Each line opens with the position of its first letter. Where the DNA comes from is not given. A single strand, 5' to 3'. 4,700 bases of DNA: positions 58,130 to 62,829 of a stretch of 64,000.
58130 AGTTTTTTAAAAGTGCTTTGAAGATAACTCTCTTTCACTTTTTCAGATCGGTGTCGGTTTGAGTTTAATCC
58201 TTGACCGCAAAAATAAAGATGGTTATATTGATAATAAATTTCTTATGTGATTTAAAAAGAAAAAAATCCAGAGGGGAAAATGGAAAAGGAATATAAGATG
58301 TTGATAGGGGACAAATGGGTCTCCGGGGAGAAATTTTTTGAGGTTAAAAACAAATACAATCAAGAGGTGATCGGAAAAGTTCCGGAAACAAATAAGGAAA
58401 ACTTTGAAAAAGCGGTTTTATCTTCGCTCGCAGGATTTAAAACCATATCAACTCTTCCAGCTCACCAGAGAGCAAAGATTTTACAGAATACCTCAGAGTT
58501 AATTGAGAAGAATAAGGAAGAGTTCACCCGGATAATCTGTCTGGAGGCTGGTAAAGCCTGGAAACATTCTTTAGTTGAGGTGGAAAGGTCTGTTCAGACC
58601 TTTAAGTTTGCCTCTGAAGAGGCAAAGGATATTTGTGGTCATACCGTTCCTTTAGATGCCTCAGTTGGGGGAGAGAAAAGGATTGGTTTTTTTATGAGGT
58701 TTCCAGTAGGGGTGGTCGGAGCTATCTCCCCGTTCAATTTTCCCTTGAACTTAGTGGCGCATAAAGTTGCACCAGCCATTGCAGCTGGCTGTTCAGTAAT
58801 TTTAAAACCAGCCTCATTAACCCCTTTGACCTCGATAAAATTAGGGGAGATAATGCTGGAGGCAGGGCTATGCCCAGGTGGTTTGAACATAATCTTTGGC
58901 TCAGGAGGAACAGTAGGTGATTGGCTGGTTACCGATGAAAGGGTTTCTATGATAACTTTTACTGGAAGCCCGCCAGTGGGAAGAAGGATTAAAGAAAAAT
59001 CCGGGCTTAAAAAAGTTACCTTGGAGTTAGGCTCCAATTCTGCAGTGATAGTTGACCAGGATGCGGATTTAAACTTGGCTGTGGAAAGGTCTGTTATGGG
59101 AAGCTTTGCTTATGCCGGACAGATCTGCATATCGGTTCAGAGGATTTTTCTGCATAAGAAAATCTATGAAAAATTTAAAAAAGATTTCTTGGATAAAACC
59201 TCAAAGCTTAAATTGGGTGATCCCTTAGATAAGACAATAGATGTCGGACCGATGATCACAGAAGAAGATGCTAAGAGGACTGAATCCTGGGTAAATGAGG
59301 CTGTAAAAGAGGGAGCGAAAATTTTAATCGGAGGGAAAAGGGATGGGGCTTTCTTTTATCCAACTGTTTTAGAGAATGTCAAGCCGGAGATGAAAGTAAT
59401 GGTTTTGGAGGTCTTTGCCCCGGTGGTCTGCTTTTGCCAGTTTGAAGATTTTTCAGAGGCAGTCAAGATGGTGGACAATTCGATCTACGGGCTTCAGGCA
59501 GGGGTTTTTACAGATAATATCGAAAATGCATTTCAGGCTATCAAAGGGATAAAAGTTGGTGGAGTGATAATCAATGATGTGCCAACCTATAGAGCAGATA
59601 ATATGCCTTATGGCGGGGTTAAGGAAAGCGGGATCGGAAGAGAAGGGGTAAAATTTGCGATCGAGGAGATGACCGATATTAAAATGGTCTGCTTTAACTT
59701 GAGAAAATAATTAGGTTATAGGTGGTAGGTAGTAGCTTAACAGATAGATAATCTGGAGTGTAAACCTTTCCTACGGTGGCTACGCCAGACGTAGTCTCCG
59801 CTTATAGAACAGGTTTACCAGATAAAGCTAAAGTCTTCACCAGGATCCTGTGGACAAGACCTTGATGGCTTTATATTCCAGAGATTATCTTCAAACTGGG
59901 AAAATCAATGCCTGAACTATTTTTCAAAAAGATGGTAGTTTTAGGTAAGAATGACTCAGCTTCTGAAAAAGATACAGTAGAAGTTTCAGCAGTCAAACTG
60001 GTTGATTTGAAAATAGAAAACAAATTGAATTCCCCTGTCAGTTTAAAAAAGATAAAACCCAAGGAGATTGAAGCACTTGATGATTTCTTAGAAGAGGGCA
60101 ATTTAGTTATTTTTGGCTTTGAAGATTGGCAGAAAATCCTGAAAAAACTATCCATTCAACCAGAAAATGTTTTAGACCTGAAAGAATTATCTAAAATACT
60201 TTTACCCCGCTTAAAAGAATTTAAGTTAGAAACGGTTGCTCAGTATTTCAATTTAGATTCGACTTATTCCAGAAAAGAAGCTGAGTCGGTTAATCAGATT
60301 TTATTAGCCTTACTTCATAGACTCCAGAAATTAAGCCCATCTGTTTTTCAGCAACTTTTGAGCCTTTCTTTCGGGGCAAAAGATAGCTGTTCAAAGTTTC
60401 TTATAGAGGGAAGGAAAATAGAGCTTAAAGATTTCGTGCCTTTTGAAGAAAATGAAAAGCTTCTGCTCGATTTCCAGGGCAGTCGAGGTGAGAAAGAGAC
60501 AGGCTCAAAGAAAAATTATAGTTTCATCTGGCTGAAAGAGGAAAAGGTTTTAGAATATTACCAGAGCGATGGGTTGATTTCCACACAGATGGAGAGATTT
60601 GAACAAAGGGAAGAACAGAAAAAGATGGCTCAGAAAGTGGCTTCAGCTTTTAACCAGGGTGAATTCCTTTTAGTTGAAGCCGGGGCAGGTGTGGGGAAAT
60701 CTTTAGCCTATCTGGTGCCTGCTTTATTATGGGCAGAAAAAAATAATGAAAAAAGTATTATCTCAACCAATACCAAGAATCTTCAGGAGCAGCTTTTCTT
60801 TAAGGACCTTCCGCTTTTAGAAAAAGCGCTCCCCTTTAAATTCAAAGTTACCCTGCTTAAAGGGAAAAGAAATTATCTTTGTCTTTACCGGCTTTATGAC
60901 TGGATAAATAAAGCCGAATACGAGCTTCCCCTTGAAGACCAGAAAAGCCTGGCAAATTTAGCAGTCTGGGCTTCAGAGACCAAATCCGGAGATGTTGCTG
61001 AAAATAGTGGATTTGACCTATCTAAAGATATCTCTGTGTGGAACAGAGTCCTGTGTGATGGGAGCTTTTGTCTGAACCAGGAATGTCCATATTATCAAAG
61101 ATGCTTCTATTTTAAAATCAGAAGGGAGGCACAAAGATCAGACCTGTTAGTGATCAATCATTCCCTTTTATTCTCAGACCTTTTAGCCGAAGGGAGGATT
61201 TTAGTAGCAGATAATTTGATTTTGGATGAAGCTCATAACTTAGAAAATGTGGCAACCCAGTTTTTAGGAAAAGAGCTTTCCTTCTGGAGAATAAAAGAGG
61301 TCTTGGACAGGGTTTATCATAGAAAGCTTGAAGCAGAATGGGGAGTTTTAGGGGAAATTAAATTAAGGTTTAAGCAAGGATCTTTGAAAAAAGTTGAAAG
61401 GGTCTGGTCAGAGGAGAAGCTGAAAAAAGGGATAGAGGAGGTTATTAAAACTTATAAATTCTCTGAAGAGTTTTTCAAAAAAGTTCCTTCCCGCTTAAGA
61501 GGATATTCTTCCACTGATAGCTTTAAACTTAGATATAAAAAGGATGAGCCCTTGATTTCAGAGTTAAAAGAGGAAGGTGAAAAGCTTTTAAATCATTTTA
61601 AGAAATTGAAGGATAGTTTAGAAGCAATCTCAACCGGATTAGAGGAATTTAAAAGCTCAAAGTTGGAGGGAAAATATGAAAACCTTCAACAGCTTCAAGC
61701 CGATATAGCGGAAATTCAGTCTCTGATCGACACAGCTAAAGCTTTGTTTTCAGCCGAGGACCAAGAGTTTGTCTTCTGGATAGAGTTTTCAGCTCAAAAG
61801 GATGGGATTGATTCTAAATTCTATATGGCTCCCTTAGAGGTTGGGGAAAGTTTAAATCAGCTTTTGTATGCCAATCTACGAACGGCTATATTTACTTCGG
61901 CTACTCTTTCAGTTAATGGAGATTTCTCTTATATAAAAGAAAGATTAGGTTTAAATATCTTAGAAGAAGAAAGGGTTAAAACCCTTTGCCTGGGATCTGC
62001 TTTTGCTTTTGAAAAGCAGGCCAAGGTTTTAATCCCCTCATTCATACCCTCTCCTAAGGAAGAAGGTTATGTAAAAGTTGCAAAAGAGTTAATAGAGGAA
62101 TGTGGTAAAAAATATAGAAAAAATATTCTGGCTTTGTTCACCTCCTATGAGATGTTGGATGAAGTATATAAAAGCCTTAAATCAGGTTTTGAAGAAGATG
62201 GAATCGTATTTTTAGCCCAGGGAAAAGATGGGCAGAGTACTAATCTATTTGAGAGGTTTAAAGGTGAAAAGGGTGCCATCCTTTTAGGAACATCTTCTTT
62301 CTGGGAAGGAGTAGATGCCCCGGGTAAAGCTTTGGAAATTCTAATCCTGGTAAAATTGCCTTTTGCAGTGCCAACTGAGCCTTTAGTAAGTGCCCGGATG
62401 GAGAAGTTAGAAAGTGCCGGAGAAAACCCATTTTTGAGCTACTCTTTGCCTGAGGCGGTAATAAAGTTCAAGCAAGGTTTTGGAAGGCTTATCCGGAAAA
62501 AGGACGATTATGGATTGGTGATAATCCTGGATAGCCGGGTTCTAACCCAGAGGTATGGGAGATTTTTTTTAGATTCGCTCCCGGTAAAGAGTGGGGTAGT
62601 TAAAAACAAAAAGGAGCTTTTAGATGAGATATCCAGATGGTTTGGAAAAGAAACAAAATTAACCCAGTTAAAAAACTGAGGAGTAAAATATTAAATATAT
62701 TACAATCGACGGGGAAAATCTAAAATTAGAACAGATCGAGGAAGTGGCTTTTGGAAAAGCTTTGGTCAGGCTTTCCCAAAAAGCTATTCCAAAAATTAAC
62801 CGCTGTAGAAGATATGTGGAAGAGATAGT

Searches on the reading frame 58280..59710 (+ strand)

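Call 79: search_protein_families(library=pfam, proteins=[window:58280-59710:+], max_evalue=0.00001)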
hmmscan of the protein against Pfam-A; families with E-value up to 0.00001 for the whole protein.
window:58280-59710:+ (476 aa): 1 family
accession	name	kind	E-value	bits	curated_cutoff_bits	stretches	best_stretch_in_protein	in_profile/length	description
PF00171.27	Aldedh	-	2.9e-157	524.3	23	1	13-470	1-461/461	Aldehyde dehydrogenase family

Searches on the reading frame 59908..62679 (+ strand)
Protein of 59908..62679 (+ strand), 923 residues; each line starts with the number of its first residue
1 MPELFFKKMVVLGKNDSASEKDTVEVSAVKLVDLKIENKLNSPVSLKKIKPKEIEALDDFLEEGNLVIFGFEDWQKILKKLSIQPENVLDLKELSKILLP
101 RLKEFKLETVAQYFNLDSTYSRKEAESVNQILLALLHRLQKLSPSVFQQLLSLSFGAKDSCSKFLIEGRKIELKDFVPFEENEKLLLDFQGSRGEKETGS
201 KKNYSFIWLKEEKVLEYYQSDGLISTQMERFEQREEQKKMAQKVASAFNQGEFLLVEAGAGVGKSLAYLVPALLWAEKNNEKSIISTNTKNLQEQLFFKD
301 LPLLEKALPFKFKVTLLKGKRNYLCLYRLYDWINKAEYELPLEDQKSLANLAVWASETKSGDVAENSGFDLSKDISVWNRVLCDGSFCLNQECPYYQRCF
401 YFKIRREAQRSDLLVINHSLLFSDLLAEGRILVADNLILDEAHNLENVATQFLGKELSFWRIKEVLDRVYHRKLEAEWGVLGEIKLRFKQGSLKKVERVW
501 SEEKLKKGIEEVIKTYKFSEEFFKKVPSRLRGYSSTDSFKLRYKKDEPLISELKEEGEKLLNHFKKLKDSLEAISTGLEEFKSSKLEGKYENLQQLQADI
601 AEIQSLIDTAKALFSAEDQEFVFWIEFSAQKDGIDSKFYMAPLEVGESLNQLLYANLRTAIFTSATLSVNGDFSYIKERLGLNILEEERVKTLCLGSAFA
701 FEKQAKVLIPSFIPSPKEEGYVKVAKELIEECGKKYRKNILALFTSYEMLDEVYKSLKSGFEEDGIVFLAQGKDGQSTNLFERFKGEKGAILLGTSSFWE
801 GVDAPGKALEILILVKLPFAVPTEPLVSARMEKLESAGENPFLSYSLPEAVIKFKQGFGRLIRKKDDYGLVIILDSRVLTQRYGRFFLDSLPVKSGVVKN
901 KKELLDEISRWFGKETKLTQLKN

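Call 79: search_protein_families(library=pfam, proteins=[window:59908-62679:+], max_evalue=0.00001)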
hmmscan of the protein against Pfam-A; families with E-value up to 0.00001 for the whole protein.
window:59908-62679:+ (923 aa): 3 families
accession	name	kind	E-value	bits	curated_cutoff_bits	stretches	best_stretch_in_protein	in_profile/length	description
PF13307.12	Helicase_C_2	-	5.9e-48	163.5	25.3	1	733-892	5-168/170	Helicase C-terminal domain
PF00270.35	DEAD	-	7.5e-08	32.7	26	0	242-297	5-62/167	DEAD/DEAH box helicase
PF06733.21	DEAD_2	-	5e-06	26.7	21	0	392-458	99-168/172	DEAD_2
